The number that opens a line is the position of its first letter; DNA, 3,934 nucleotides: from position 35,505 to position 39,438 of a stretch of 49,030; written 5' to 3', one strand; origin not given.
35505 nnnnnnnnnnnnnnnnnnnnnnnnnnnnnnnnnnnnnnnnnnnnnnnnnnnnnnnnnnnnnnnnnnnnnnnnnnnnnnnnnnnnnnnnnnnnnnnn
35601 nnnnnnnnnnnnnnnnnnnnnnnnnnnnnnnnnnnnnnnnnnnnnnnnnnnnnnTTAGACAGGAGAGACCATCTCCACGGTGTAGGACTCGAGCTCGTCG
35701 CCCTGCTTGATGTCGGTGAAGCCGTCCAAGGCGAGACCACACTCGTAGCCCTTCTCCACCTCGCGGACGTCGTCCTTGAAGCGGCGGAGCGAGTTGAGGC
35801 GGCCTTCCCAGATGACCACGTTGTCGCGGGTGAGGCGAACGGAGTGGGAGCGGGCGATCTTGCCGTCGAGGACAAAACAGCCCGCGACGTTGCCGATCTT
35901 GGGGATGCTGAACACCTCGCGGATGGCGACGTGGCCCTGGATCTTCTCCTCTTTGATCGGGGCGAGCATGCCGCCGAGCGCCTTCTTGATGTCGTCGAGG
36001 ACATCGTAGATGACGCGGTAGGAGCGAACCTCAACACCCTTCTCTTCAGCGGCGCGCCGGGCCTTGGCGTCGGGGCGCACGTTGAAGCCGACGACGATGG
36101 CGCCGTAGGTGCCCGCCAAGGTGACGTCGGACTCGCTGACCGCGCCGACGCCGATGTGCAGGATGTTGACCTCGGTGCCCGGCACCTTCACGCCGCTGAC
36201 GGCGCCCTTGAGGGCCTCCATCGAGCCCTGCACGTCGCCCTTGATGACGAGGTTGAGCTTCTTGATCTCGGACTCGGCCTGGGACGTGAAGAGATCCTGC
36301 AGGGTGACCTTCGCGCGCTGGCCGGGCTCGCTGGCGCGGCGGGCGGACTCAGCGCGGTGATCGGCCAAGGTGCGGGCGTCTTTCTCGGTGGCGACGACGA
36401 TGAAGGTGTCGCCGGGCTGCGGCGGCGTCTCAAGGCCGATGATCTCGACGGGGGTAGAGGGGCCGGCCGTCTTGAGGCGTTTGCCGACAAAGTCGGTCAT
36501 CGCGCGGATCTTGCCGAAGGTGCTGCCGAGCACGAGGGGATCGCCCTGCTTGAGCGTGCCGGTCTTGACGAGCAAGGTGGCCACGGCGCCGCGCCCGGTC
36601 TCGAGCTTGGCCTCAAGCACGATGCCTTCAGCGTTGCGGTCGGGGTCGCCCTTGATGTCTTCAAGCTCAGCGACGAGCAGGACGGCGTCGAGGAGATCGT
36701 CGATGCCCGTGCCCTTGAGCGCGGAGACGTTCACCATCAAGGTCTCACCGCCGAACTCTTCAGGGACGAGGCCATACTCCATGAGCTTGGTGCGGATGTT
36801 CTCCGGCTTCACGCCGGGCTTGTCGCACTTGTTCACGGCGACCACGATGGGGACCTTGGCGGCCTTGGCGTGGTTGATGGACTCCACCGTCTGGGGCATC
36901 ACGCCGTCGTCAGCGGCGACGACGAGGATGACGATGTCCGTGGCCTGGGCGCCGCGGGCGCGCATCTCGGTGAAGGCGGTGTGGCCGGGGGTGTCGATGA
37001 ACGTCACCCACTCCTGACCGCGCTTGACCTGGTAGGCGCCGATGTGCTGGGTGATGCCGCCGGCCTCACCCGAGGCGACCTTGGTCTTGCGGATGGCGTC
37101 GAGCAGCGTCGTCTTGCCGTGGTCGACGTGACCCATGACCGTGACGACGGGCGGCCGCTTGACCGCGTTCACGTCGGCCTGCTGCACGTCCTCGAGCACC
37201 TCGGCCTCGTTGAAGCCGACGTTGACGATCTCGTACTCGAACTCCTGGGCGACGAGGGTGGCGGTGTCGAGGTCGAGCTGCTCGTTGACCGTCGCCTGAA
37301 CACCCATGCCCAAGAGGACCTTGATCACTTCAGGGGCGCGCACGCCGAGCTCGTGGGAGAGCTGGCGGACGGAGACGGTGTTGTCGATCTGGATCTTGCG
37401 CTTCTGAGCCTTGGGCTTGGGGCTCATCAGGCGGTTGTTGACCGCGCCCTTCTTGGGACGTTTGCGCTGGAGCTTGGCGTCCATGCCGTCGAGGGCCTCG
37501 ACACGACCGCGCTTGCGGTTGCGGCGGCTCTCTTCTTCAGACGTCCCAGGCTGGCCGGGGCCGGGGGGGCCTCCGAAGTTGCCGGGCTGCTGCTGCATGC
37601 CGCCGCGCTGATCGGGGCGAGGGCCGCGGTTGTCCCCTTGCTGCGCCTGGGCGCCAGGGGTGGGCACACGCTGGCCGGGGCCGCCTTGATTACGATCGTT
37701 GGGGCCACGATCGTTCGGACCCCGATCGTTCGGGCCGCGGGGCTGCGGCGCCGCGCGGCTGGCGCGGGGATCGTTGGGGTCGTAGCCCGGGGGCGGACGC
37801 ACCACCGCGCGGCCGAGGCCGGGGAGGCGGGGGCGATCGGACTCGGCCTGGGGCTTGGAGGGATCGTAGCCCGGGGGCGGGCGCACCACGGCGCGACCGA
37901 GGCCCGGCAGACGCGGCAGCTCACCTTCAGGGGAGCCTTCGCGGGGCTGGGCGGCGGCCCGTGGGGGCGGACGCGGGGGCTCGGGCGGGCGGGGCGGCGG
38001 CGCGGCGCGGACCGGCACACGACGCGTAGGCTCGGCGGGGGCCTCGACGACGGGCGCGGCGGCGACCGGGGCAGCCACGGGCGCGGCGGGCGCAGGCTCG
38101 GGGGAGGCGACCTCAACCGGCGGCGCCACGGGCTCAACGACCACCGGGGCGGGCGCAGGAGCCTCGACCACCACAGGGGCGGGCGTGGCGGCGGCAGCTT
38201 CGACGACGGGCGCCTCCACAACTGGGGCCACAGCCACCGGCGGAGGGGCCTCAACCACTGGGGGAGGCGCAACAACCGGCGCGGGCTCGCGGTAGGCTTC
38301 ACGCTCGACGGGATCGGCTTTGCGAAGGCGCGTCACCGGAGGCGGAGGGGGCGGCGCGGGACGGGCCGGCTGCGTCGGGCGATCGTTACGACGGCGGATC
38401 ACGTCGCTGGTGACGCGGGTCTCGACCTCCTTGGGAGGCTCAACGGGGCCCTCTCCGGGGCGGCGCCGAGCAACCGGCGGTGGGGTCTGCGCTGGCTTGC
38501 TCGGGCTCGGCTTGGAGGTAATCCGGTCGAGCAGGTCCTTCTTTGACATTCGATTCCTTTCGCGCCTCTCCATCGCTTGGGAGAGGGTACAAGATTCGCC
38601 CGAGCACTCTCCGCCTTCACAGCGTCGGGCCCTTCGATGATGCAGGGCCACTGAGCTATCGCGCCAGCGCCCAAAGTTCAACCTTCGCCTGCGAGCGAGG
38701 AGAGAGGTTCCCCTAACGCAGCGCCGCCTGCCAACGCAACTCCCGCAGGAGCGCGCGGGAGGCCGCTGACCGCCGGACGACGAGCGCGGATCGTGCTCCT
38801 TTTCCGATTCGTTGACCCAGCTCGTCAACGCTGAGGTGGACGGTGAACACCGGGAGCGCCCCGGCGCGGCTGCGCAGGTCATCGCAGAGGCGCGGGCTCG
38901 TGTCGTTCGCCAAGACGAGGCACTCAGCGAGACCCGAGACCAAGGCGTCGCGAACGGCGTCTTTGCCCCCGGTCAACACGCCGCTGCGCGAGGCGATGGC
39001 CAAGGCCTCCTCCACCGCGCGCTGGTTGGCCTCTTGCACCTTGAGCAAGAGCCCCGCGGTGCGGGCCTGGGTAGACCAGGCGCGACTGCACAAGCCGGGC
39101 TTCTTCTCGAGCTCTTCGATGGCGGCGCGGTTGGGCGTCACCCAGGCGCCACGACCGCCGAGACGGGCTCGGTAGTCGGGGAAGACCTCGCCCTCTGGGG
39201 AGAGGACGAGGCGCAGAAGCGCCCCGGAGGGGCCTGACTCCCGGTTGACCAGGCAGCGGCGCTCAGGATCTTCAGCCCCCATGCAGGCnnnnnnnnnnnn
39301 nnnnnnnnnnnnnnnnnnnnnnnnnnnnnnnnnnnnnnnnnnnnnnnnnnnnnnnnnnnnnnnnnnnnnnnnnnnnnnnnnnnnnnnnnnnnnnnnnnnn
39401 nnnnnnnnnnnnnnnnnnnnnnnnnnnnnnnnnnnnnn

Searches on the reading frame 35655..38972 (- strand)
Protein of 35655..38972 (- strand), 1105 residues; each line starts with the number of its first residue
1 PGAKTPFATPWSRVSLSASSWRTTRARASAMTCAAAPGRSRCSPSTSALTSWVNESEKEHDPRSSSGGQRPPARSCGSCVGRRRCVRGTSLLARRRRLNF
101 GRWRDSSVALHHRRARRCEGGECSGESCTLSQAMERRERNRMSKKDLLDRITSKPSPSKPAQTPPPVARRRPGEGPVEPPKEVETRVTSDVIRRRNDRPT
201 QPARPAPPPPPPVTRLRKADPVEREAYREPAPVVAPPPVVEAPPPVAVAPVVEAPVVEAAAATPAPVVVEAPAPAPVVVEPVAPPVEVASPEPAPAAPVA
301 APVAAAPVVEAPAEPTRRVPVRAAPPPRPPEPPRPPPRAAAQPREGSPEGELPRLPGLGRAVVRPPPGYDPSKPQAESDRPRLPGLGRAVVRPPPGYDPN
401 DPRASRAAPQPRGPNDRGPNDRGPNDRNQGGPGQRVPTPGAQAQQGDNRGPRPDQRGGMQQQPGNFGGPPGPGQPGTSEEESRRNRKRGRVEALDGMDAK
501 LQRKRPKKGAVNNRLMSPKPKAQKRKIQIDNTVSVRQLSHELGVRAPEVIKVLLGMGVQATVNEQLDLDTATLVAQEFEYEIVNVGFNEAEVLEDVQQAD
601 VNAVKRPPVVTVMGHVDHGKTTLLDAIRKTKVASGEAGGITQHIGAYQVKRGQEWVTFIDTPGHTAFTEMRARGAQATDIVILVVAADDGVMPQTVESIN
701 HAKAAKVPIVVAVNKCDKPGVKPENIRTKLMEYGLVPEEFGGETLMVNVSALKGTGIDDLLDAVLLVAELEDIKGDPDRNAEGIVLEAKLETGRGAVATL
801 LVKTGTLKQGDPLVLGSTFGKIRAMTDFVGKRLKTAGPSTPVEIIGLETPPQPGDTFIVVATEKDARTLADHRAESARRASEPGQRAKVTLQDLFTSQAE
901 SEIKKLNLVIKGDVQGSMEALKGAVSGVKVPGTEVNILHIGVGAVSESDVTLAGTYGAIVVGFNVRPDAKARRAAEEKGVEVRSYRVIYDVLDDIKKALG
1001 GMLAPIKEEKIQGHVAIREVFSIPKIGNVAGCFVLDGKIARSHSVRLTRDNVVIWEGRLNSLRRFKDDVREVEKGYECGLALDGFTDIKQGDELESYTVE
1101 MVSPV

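Call 15: search_protein_families(library=pfam, proteins=[window:35655-38972:-], max_evalue=0.001)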
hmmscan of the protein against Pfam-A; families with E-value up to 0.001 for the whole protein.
window:35655-38972:- (1105 aa): 8 families
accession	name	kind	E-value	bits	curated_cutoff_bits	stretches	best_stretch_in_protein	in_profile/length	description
PF11987.13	IF-2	-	7.7e-38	129.5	27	1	884-996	5-117/117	Translation-initiation factor 2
PF00009.33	GTP_EFTU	-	1.4e-36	126.3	26.5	1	609-766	5-184/188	Elongation factor Tu GTP binding domain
PF22042.2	EF-G_D2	-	3.8e-23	81.9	27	1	781-860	2-84/84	Elongation factor G domain 2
PF01926.29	MMR_HSR1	-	3.2e-11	43.8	21.9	1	610-715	2-113/113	50S ribosome-binding GTPase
PF04760.21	IF2_N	-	6.7e-11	42.2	25.3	1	532-581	3-53/53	Translation initiation factor IF-2, N-terminal region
PF03144.31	GTP_EFTU_D2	-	4.9e-09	36.9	30.3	1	1027-1092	1-70/73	Elongation factor Tu domain 2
PF02421.24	FeoB_N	-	9e-06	25.7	27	1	610-763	3-155/156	Ferrous iron transport protein B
PF00025.27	Arf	-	4.6e-05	23.4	22.3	1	611-763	18-169/174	ADP-ribosylation factor family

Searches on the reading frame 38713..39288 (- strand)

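Call 53: search_protein_families(library=pfam, proteins=[window:38713-39288:-], max_evalue=0.001)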
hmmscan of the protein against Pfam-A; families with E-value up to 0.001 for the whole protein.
window:38713-39288:- (191 aa): 2 families
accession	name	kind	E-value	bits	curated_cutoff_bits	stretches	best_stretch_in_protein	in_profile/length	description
PF04296.18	YlxR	-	1.6e-15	57.2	26.9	1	10-66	1-57/75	Protein of unknown function (DUF448)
PF01248.31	Ribosomal_L7Ae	-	8.8e-05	22.6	22.1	1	91-174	2-88/95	Ribosomal protein L7Ae/L30e/S12e/Gadd45 family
